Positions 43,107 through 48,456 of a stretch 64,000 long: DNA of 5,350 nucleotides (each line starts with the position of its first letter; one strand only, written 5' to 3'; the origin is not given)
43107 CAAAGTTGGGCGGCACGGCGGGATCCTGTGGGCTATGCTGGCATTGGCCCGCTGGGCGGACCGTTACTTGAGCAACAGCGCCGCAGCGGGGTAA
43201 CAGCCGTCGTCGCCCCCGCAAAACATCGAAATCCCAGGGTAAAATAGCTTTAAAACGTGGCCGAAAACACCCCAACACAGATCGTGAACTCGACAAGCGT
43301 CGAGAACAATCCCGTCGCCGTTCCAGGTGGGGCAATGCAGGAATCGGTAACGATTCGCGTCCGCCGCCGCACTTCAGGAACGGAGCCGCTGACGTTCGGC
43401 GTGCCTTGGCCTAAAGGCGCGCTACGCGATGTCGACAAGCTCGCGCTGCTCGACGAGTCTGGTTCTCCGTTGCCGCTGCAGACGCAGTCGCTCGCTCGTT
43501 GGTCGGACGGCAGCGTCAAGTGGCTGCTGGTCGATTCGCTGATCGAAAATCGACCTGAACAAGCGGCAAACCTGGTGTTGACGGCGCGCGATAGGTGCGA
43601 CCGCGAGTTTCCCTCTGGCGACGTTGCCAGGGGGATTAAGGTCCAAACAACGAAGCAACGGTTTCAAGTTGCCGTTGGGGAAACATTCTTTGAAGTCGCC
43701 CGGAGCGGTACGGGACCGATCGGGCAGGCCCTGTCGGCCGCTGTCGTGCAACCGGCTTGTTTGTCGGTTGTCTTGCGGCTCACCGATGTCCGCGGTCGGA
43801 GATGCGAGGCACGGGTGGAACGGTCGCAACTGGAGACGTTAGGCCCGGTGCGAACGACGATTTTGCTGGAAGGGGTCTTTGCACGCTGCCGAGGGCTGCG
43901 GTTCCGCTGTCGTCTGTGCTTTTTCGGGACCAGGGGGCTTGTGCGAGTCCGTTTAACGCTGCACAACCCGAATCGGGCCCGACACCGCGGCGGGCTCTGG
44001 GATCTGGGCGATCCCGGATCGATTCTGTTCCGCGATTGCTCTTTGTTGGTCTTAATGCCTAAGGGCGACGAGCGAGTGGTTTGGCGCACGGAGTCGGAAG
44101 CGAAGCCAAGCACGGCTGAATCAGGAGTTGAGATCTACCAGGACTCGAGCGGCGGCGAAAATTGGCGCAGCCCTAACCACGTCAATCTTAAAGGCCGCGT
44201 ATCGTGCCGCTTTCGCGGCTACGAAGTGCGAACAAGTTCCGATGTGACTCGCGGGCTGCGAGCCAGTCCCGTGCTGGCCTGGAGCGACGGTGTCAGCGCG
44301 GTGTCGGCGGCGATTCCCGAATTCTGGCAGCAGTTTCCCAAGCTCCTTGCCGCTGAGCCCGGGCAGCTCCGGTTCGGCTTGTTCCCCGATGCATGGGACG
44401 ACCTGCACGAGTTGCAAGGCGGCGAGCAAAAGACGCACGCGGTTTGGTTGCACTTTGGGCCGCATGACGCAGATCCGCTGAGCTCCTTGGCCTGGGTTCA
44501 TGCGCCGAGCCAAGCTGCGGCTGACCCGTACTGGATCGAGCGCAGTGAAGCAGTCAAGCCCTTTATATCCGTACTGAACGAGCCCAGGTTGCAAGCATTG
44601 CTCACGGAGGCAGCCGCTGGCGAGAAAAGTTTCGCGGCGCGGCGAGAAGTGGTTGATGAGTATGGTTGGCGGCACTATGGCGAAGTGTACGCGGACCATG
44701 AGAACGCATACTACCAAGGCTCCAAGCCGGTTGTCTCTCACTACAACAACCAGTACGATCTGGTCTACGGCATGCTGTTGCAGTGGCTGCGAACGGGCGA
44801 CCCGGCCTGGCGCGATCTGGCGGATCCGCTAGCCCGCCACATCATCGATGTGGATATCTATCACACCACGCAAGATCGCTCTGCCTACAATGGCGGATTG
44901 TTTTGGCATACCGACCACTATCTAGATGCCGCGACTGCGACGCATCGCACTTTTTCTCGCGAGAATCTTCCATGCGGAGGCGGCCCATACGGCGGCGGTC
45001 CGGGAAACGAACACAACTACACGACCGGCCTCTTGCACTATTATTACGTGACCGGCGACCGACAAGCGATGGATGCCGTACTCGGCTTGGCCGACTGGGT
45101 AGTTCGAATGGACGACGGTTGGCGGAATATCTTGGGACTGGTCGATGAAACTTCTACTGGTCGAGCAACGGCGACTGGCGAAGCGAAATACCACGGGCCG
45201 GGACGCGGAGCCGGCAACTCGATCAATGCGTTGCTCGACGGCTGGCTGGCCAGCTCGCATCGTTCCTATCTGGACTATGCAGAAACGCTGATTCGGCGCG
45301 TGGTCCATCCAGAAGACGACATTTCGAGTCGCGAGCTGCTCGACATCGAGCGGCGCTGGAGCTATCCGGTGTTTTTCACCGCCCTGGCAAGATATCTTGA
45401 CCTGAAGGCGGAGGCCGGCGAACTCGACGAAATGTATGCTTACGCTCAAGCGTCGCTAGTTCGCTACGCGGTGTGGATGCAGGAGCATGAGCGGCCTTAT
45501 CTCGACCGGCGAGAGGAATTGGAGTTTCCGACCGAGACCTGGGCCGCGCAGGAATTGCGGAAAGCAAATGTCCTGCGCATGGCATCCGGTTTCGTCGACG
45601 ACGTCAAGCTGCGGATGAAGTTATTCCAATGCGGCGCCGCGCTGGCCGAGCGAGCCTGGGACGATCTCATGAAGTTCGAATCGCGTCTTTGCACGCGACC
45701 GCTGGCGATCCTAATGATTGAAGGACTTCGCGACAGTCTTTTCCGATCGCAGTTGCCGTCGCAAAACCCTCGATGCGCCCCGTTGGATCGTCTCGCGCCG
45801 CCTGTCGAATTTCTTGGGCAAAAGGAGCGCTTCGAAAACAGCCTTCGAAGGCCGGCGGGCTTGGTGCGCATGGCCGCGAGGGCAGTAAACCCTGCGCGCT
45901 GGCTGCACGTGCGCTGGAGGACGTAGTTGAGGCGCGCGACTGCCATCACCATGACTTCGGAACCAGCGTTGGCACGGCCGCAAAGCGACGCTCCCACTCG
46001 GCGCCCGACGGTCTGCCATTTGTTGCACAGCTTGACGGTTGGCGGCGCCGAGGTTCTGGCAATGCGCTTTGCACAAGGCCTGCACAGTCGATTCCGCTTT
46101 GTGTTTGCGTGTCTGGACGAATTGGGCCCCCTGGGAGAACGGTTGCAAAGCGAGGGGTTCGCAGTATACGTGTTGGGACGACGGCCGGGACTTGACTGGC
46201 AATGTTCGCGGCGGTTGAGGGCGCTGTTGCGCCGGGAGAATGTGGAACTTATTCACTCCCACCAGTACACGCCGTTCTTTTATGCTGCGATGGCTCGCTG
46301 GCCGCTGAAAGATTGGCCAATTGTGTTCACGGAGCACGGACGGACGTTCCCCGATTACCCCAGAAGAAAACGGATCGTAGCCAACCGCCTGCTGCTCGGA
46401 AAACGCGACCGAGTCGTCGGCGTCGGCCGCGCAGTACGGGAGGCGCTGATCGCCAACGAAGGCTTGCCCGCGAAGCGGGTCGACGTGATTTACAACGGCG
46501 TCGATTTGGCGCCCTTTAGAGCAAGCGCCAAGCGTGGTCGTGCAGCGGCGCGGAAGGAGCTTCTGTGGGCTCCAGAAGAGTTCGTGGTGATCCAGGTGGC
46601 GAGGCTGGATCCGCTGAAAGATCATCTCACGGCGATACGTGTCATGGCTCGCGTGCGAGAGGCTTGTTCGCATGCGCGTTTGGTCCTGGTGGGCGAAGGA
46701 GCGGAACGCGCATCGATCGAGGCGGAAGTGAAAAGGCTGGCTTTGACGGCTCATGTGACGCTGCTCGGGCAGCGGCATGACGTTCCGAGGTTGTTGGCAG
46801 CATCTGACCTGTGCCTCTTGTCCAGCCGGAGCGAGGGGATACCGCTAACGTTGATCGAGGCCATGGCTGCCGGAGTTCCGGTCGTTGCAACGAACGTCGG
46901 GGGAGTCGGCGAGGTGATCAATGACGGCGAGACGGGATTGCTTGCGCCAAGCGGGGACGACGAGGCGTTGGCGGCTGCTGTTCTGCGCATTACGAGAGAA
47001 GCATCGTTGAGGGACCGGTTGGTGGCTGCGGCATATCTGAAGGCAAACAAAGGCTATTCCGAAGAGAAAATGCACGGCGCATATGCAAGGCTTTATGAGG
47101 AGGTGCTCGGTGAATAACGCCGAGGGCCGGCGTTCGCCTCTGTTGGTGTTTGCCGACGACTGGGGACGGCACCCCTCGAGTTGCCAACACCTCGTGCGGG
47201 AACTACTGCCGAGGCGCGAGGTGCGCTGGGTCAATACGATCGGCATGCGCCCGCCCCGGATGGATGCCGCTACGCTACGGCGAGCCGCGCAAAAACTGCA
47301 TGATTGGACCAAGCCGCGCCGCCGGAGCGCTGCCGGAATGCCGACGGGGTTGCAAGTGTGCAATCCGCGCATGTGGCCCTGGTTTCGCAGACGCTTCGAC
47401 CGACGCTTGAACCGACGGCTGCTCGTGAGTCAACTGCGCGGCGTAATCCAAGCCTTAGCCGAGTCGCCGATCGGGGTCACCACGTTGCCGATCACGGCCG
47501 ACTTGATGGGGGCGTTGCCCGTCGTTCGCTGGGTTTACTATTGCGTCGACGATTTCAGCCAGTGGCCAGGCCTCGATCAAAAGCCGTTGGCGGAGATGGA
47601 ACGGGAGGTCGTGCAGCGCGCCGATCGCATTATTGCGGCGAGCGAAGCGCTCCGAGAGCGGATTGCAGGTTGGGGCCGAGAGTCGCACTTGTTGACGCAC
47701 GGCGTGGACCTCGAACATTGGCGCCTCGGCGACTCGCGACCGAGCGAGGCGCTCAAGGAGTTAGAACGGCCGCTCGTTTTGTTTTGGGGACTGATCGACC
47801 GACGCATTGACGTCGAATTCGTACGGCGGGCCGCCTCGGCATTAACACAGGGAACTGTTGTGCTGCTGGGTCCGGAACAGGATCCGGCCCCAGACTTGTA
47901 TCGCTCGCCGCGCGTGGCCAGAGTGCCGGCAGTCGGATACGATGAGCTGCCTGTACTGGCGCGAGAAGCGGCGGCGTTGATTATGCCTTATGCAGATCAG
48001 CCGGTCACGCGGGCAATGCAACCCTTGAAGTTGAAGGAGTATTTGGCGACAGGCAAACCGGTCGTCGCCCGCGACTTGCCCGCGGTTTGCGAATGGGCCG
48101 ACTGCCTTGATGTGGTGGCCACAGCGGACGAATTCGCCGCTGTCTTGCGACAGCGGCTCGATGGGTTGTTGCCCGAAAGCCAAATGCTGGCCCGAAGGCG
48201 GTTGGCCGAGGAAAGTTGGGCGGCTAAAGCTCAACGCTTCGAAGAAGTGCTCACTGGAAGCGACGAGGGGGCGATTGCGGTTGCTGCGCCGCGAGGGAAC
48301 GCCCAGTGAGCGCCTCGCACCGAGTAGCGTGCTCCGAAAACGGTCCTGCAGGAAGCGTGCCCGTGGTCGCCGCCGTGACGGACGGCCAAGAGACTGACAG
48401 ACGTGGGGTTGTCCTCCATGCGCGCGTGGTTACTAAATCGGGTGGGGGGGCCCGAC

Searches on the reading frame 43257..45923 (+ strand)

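Call 8: search_protein_families(library=pfam, proteins=[window:43257-45923:+], max_evalue=0.001)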
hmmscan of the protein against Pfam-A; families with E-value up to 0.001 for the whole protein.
window:43257-45923:+ (889 aa): 2 families
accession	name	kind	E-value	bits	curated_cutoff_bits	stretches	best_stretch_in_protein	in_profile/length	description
PF19501.5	PcRGLX_1st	-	2.3e-14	53.4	22.1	1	42-89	16-63/83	PcRGLX-like N-terminal RIFT barrel domain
PF07944.18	Beta-AFase-like_GH127_cat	-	0.00088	18.8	24.9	0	586-620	128-162/376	Beta-L-arabinofuranosidase, GH127 catalytic domain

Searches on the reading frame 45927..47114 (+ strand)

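Call 8: search_protein_families(library=pfam, proteins=[window:45927-47114:+], max_evalue=0.001)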
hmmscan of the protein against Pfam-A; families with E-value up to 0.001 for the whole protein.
window:45927-47114:+ (396 aa): 7 families
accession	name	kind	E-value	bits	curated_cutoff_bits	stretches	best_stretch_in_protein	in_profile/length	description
PF00534.26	Glycos_transf_1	-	5e-40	137.3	26.4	1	207-370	4-170/172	Glycosyl transferases group 1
PF13692.12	Glyco_trans_1_4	-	1.1e-36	126.6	27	1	219-356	2-140/142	Glycosyl transferases group 1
PF13439.12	Glyco_transf_4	-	1e-29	104.2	28.5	1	38-195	1-169/170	Glycosyltransferase Family 4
PF13579.12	Glyco_trans_4_4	-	2e-19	70.9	29.7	1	39-191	1-158/158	Glycosyl transferase 4-like domain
PF20706.3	GT4-conflict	-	2e-14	53.8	26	1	151-334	138-323/385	Family 4 Glycosyltransferase in conflict systems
PF13524.12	Glyco_trans_1_2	-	2.3e-07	31.3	25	1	278-378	18-134/144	Glycosyl transferase-like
PF13477.12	Glyco_trans_4_2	-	9e-06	26.3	23.4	1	40-150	8-120/139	Glycosyl transferase 4-like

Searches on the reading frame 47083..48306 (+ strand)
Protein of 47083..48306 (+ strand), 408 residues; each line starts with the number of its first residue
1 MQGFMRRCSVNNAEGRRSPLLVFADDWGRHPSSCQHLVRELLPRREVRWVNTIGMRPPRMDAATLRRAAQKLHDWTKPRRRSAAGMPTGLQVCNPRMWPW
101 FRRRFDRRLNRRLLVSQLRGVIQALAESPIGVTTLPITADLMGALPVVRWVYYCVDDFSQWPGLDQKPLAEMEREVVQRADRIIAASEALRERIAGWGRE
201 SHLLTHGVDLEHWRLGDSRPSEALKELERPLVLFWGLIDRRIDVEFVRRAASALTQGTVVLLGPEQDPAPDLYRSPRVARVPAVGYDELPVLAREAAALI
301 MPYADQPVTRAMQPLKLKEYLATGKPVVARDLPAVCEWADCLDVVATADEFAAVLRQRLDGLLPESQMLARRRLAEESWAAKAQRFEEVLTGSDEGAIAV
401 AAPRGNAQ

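Call 8: search_protein_families(library=pfam, proteins=[window:47083-48306:+], max_evalue=0.001)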
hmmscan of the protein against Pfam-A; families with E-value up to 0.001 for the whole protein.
window:47083-48306:+ (408 aa): 2 families
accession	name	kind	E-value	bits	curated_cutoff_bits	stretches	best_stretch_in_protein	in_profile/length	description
PF13692.12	Glyco_trans_1_4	-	1.6e-06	28.9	27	1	230-355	2-136/142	Glycosyl transferases group 1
PF13439.12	Glyco_transf_4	-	0.00011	22.7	28.5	1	161-211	115-169/170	Glycosyltransferase Family 4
